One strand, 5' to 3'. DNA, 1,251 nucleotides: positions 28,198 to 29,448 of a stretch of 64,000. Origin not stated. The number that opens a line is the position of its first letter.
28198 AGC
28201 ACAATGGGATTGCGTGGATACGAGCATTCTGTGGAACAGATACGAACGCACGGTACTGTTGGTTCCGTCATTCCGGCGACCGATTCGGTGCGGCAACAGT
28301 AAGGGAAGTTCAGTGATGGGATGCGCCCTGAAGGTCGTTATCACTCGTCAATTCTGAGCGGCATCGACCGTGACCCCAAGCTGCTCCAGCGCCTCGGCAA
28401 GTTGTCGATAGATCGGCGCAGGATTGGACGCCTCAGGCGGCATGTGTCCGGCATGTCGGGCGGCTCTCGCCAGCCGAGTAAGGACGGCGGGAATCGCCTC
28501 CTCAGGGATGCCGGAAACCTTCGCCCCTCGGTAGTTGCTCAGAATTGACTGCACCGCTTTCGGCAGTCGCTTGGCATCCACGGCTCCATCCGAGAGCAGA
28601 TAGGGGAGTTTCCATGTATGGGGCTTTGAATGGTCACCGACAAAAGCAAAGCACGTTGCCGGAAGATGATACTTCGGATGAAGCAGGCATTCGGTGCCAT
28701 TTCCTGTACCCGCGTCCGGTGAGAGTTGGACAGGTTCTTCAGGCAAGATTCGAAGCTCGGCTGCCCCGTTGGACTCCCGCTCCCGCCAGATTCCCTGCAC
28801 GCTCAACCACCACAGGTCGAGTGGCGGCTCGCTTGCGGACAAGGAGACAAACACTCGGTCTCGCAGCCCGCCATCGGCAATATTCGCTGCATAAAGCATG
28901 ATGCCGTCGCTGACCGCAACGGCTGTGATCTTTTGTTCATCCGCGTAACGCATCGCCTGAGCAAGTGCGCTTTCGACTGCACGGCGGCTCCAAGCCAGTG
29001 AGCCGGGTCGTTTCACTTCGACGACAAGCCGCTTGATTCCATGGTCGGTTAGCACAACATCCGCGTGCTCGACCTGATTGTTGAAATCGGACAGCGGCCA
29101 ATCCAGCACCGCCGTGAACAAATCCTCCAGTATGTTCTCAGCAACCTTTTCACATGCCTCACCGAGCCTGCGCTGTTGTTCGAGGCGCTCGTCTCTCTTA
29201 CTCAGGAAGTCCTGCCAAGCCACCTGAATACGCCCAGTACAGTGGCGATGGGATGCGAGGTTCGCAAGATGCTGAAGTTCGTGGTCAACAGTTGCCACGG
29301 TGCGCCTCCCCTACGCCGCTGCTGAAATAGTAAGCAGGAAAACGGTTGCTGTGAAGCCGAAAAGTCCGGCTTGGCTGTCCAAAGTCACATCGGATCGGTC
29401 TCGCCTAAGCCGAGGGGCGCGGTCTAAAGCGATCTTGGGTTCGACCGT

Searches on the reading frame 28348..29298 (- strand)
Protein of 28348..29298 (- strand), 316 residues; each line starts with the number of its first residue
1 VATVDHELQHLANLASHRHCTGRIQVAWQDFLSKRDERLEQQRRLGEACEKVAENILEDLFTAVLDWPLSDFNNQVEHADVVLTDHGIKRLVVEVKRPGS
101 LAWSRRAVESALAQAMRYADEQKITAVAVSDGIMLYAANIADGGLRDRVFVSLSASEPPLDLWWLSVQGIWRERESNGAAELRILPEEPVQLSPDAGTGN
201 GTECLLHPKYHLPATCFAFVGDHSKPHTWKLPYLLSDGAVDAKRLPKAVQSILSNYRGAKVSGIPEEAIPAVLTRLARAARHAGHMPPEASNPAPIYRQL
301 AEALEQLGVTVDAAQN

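Call 80: search_protein_families(library=pfam, proteins=[window:28348-29298:-], max_evalue=0.001)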
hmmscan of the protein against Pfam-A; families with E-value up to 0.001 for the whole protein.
window:28348-29298:- (316 aa): 1 family
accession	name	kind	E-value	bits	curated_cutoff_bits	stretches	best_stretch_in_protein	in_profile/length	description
PF04313.20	HSDR_N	-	0.00075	19.9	25.1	1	54-123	105-167/198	Type I restriction enzyme R protein N terminus (HSDR_N)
